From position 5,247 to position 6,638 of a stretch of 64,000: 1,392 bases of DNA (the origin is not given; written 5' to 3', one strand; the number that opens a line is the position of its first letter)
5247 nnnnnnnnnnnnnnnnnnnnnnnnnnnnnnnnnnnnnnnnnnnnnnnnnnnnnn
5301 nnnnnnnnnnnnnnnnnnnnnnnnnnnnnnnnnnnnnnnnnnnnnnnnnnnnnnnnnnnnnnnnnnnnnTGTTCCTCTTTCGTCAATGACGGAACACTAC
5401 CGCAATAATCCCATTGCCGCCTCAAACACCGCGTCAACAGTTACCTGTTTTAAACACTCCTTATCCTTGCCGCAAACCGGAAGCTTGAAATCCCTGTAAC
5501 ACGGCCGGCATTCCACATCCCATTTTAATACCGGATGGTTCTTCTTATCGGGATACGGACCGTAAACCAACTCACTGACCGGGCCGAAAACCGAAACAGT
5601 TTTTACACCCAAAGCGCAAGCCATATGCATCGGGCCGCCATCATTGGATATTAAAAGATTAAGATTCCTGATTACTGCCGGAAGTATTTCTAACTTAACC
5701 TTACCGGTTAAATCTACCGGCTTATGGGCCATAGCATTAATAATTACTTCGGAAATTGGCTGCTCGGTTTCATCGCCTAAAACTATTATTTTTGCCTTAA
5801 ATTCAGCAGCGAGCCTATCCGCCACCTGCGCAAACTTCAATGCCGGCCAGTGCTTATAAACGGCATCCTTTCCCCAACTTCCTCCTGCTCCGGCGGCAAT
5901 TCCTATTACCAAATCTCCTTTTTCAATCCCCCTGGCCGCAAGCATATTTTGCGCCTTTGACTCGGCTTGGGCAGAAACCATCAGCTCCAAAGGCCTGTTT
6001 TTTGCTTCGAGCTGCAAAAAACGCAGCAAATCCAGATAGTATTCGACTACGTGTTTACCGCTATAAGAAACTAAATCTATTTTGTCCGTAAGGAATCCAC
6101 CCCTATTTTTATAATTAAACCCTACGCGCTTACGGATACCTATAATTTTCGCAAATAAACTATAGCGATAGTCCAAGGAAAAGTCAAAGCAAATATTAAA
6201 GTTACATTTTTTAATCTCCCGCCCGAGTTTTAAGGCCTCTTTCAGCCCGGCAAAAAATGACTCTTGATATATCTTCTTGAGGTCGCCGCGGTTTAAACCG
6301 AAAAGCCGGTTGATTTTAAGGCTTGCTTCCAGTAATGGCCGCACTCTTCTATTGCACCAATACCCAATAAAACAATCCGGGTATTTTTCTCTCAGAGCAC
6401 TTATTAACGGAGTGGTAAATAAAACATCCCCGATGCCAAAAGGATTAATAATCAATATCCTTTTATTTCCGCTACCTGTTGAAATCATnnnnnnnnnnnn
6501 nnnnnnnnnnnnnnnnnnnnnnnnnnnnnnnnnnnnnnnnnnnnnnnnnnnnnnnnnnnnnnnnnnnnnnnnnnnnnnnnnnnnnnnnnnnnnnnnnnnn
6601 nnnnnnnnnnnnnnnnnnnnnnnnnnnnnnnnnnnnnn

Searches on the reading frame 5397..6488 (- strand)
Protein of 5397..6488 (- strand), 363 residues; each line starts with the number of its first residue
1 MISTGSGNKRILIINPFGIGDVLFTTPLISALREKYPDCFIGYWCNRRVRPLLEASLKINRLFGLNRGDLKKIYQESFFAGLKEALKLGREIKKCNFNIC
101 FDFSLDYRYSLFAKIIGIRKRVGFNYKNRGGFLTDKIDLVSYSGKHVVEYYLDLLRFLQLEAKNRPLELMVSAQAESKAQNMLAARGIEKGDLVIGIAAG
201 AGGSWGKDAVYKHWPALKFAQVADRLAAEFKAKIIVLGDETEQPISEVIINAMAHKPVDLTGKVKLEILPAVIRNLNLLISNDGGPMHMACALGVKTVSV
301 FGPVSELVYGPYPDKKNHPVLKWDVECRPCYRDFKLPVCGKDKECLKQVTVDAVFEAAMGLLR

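Call 14: find_encoding_contigs(protein=window:5397-6488:-, flank=10000, max_places=1)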
Protein window:5397-6488:- (363 aa): 10 contigs read that carry it; 1 place shown.
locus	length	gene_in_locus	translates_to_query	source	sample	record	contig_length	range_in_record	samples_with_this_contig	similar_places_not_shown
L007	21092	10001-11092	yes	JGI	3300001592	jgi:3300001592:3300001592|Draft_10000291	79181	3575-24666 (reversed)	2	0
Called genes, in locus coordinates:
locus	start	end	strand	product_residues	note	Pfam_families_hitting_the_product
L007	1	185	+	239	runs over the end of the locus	PF01209:Ubie_methyltran, PF07021:MetW, PF13489:Methyltransf_23, PF13847:Methyltransf_31, PF08241:Methyltransf_11, PF08242:Methyltransf_12, PF13649:Methyltransf_25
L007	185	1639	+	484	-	-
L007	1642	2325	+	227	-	PF00535:Glycos_transf_2, PF10111:Glyco_tranf_2_2 (weak), PF13641:Glyco_tranf_2_3 (weak)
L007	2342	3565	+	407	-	PF04932:Wzy_C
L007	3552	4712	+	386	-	PF00535:Glycos_transf_2, PF26629:GT2_TM_C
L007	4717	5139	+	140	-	-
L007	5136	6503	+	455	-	PF13231:PMT_2 (weak)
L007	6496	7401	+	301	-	PF01075:Glyco_transf_9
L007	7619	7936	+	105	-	PF20586:DUF6788 (weak)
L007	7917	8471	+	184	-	PF12281:NTP_transf_8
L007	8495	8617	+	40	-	-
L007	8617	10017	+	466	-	PF00483:NTP_transferase, PF12804:NTP_transf_3 (weak), PF22640:ManC_GMP_beta-helix, PF01050:MannoseP_isomer, PF07883:Cupin_2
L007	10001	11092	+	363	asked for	PF01075:Glyco_transf_9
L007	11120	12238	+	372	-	PF01041:DegT_DnrJ_EryC1, PF01212:Beta_elim_lyase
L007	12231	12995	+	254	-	PF00535:Glycos_transf_2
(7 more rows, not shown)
